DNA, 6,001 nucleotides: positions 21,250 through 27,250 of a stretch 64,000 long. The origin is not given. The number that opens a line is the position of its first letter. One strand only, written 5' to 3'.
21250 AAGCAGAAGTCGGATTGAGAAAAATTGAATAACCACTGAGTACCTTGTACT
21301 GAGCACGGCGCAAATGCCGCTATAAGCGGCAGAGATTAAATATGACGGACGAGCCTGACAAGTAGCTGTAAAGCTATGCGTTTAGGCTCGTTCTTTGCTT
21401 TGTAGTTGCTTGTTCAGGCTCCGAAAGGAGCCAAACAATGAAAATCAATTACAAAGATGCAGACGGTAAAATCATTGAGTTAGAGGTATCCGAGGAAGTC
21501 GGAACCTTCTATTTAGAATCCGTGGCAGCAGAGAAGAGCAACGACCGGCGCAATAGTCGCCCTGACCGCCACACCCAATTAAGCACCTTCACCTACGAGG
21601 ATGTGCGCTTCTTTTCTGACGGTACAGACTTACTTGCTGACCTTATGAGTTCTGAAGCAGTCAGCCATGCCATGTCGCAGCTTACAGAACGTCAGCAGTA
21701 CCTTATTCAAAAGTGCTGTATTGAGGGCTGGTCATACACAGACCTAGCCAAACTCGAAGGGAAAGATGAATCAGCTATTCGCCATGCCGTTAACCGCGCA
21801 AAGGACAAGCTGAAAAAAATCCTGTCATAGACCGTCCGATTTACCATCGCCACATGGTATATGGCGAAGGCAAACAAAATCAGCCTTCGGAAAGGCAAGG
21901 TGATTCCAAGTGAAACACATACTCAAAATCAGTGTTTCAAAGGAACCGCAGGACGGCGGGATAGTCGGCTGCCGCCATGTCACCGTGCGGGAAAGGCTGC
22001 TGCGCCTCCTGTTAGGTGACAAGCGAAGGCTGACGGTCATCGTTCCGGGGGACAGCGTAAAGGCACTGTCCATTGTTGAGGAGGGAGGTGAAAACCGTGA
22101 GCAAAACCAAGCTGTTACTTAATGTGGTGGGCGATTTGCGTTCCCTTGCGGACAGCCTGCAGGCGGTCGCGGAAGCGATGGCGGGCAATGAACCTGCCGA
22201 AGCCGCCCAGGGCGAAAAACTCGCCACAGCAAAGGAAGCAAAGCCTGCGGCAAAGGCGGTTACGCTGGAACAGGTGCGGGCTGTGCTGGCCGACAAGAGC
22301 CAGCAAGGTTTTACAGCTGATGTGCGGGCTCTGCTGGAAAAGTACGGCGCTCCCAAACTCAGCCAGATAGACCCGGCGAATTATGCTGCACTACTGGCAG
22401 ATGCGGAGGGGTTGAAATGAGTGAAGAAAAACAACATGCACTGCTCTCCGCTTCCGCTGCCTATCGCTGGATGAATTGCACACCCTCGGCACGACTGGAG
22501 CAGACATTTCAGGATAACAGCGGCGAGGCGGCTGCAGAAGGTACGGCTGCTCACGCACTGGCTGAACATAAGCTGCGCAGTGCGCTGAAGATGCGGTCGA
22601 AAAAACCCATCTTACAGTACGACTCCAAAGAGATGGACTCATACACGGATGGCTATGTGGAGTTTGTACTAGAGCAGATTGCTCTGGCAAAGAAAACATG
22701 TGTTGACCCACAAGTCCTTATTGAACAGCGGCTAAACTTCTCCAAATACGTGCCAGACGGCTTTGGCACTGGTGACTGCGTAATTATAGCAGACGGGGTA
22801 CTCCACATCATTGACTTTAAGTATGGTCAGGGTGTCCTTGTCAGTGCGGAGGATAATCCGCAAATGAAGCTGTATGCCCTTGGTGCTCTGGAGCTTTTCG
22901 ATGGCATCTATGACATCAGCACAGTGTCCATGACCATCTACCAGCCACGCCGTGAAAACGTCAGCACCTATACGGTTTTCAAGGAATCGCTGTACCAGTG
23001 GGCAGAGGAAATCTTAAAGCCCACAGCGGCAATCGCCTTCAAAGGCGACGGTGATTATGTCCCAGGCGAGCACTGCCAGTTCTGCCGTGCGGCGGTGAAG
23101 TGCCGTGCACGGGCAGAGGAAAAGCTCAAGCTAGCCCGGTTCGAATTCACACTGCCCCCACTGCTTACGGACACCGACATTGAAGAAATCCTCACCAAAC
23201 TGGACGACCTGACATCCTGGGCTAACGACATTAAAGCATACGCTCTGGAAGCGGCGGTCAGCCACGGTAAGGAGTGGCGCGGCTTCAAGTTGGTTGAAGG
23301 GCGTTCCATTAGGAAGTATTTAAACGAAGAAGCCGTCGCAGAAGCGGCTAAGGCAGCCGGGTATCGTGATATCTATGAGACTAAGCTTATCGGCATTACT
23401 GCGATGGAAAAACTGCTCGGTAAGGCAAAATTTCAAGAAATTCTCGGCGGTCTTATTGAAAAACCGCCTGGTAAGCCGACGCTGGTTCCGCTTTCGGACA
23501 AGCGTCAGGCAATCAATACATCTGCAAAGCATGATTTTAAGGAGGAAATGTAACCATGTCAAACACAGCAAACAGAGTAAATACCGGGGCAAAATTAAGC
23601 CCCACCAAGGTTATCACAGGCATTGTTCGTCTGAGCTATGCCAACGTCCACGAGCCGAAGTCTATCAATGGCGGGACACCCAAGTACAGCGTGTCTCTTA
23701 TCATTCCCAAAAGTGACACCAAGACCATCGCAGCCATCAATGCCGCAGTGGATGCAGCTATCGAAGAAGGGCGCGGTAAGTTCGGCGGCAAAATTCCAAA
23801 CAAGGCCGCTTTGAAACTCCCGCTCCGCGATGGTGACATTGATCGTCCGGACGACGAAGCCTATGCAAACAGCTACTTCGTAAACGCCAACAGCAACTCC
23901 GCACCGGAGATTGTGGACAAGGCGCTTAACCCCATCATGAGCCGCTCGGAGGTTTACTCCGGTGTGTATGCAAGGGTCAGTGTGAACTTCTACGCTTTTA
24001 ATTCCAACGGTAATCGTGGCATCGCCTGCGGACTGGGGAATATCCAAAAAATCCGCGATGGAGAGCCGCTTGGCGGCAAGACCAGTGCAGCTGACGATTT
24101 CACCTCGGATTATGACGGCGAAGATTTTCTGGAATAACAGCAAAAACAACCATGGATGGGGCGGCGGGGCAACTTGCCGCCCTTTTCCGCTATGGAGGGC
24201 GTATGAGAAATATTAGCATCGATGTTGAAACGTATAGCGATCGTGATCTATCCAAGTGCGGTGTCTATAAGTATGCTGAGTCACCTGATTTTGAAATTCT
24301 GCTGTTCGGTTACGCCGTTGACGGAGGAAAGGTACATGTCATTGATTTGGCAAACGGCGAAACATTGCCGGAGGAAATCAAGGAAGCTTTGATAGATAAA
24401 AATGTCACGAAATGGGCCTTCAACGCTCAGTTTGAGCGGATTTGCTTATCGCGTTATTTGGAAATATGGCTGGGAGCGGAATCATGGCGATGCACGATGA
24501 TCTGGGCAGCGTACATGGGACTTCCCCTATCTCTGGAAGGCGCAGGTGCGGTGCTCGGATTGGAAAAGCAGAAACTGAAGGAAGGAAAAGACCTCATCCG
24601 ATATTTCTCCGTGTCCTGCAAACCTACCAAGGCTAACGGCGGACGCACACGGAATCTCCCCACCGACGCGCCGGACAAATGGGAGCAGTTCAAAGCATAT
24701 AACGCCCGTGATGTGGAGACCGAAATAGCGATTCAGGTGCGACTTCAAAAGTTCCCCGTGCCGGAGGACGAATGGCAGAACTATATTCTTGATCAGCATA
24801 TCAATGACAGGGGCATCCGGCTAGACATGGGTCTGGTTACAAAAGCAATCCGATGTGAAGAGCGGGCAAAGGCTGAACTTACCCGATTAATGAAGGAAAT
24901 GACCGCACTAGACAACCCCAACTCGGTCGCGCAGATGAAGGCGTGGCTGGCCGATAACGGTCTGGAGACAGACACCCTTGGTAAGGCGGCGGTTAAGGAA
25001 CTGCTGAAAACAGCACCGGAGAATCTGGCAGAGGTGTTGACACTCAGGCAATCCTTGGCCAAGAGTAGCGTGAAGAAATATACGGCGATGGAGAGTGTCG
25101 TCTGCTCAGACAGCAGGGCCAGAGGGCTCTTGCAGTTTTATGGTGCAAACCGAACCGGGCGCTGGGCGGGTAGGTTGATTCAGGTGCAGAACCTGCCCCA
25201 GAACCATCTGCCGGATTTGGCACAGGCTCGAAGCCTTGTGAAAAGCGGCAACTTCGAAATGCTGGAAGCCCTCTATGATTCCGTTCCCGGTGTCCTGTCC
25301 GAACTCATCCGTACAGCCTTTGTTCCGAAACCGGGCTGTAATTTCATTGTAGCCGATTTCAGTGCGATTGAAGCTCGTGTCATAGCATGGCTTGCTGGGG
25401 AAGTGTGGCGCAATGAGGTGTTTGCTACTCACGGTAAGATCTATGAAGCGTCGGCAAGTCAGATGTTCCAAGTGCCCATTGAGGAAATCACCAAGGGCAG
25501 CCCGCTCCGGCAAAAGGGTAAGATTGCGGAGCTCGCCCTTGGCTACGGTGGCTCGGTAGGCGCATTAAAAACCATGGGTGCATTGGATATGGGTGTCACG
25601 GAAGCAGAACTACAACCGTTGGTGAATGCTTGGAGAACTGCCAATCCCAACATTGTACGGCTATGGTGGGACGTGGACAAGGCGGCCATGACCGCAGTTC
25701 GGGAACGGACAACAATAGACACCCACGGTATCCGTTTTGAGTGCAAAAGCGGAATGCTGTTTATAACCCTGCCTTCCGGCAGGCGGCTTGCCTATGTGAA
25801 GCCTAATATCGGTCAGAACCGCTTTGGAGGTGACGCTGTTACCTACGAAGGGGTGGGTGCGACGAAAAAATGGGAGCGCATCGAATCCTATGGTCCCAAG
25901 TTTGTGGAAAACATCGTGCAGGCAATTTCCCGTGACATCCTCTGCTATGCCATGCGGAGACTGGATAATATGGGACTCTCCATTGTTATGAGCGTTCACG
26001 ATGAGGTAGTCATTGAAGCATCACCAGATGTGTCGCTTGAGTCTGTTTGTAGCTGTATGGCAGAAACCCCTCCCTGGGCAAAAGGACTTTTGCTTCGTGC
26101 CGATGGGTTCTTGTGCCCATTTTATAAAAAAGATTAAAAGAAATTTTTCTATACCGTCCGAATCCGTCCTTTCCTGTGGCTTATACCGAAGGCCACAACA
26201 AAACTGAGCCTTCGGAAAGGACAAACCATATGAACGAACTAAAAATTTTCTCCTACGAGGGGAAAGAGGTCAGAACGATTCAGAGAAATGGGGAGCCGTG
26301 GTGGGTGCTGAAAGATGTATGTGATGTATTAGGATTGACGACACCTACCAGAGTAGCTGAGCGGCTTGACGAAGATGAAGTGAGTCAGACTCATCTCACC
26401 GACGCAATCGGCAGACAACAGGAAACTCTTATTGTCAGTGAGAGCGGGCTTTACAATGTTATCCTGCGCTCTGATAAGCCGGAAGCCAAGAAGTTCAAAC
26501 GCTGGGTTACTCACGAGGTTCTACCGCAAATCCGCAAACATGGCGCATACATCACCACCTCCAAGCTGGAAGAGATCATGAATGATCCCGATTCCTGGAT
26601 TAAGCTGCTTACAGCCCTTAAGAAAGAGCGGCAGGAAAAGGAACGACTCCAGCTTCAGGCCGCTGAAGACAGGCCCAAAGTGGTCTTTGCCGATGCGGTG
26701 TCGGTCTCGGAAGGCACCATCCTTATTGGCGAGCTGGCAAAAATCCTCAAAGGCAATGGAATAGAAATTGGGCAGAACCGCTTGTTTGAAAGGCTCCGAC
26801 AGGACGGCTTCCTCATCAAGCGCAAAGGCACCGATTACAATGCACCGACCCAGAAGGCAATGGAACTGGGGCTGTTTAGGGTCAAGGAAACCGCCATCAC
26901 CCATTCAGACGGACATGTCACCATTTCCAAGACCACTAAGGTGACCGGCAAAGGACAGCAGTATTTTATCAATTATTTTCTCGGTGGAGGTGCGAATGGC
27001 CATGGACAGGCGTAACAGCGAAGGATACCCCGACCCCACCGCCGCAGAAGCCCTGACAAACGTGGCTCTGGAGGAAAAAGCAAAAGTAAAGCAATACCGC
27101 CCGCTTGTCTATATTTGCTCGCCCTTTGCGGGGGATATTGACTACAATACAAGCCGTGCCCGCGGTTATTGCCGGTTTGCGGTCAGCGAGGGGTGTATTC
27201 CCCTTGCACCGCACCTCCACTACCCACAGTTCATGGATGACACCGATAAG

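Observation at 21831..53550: Conserved ~65-nt intergenic element with a hairpin that occludes the Shine-Dalgarno sequence, present three times in prophage B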

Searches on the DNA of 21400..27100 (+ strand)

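Call 23: search_dna_similar(query=window:21400-27100:+, collection=phages, mode=distant, max_rows=15)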
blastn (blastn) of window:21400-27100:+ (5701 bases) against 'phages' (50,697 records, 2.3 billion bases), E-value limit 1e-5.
Records with a match: 520; places in all: 523; records where one place covers at least 80% of the query: 1.
Best place of each record, by identity: 80-90% 29; 60-80% 491.
By first word of the organism name: Streptococcus 191; Staphylococcus 173; Paenibacillus 26; Corynebacterium 15; phage 12; Lactobacillus 12; Bacteroides 9; Parabacteroides 9; Ruminococcus 8; Lacticaseibacillus 7; and 32 more.
By host as written in the record: Staphylococcus aureus 60; - 45; Streptococcus thermophilus 14; Corynebacterium xerosis 13; Paenibacillus larvae 2017 10; Streptococcus suis 9; Paenibacillus larvae F1A 8; Ruminococcus sp. 6; and 273 more.
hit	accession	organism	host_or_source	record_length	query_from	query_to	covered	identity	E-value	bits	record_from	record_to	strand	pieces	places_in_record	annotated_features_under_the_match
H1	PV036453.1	Syntrophomonadaceae phage IMGVR 15540650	Syntrophomonadaceae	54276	699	5572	85%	70.0%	0e+0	2142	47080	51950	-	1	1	hypothetical protein (x6) | anti-repressor Ant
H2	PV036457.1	phage IMGVR 15682261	human feces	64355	863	5585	78%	68.1%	0e+0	1555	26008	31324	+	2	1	hypothetical protein (x4) | anti-repressor | HNH endonuclease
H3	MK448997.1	Streptococcus phage Javan630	Streptococcus uberis C8329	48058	486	4539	71%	64.8%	0e+0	759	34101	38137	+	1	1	DNA polymerase I (x2) | hypothetical protein (x3) | putative rRNA biogenesis protein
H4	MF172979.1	Erysipelothrix phage phi1605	Erysipelothrix rhusiopathiae ZJ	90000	478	4539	71%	64.3%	0e+0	689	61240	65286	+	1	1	polI: DNA polymerase I | hypothetical protein (x3) | rrp5: putative rRNA biogenesis protein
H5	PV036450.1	Ruminococcus phage NatCom_38182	Ruminococcus bicirculans (ex Liu et al. ...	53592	512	4555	67%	66.4%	3e-124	1023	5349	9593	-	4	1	DNA polymerase | exonuclease | ssDNA binding and annealing protein | hypothetical protein (x3)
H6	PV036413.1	Acutalibacteraceae phage NatCom_991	Acutalibacteraceae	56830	863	4620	65%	67.1%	8e-157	1068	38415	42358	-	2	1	DNA polymerase | exonuclease | ssDNA binding and annealing protein | hypothetical protein (x2)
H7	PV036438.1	Oscillospiraceae phage NatCom_27610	Oscillospiraceae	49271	523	4566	65%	66.5%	5e-153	994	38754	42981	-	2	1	DNA polymerase | hypothetical protein (x4) | ssDNA binding and annealing protein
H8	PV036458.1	Oscillospirales phage IMGVR 15609780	Oscillospirales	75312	1069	4736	60%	64.8%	2e-88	596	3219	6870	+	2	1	DNA polymerase | hypothetical protein (x2) | ssDNA binding and annealing protein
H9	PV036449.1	phage NatCom_35866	human feces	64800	1315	4740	60%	63.6%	7e-113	416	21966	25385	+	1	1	DNA polymerase | exonuclease | hypothetical protein (x2) | nucleoside 2-deoxyribosyltransferase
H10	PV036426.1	Acutalibacteraceae phage NatCom_11578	Acutalibacteraceae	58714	1288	4707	58%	65.7%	1e-160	750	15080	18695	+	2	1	DNA polymerase | exonuclease | hypothetical protein (x2) | nucleoside 2-deoxyribosyltransferase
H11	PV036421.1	phage NatCom_9291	[Clostridium] innocuum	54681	1229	4555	57%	65.6%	7e-94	695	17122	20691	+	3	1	hypothetical protein (x4)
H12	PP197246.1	Terrisporobacter phage TPDSL_ph1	Terrisporobacter petrolearius DSL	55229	1246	4748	56%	64.9%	3e-74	622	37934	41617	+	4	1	DNA polymerase | exonuclease | ssDNA binding and annealing protein | hypothetical protein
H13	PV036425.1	Oscillospiraceae phage NatCom_11393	Oscillospiraceae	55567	1287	4734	54%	66.0%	2e-138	725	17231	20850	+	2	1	DNA polymerase | exonuclease | hypothetical protein (x3)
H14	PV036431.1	Oscillospiraceae phage NatCom_21982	Oscillospiraceae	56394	1287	4736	53%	66.0%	8e-144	717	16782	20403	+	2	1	DNA polymerase | exonuclease | hypothetical protein (x3)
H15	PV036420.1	phage NatCom_9287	human feces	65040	1315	4738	52%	66.5%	2e-157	768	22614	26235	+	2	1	hypothetical protein (x4) | nucleoside 2-deoxyribosyltransferase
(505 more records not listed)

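Call 24: get_annotated_region(hit=H1, flank=3000)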
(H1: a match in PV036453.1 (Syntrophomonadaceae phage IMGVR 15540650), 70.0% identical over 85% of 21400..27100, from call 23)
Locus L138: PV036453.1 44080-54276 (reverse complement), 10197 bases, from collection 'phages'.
description: Syntrophomonadaceae phage IMGVR 15540650, complete genome.
organism: Syntrophomonadaceae phage IMGVR 15540650 (NCBI taxid 3403687)
taxonomy: Viruses; Duplodnaviria; Heunggongvirae; Uroviricota; Caudoviricetes; Ca. Heliusvirales
host: Syntrophomonadaceae; source: human feces; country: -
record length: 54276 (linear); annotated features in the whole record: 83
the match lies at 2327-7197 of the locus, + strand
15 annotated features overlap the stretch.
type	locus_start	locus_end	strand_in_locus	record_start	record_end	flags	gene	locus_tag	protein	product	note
CDS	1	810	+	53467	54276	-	-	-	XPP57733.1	hypothetical protein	-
CDS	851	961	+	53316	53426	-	-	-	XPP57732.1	hypothetical protein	-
CDS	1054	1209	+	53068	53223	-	-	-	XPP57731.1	hypothetical protein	-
CDS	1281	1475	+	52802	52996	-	-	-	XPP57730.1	hypothetical protein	-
CDS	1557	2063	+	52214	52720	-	-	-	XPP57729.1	hypothetical protein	-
CDS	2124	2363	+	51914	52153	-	-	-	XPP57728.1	hypothetical protein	-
CDS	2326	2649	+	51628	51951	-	-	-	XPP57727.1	hypothetical protein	-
CDS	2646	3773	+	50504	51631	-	-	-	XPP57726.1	hypothetical protein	-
CDS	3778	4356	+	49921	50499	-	-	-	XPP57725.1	hypothetical protein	-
CDS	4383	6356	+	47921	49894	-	-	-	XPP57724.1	hypothetical protein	-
CDS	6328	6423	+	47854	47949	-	-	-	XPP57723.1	hypothetical protein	-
CDS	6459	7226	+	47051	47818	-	-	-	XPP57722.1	anti-repressor Ant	-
CDS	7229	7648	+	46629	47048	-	-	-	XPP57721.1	nucleoside 2-deoxyribosyltransferase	-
CDS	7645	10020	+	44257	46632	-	-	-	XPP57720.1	DNA helicase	-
CDS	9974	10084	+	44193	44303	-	-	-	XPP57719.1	hypothetical protein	-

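Call 65: search_rna_families(source=window, start=26080, end=26300, threshold=evalue, max_evalue=5)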
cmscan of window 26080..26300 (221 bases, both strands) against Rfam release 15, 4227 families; matches with E-value up to 5: 1.
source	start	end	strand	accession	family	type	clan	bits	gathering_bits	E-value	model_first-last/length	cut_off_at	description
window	26198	26250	-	RF01890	lincRNA-p21_2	Gene; lncRNA;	-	12.7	70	4.4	1-52/52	no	LincRNA-p21 conserved region 2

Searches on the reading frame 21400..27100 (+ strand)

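Call 42: find_related_loci(query=L138:1557-2060:+, collection=viral_contigs, flank=600)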
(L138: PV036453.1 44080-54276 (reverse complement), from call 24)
Query L138:1557-2060:+ (168 aa) in viral_contigs; peptide patterns used: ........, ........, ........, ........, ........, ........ (x = any residue, [..] = any of these).
18 stretches matched a pattern; 2 encode a relative of the query (tblastn E <= 1e-3); 2 distinct loci.
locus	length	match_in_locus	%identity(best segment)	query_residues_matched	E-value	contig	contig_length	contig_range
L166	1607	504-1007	100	1-168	1e-120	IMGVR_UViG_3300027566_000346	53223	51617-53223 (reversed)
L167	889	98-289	77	99-162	4e-29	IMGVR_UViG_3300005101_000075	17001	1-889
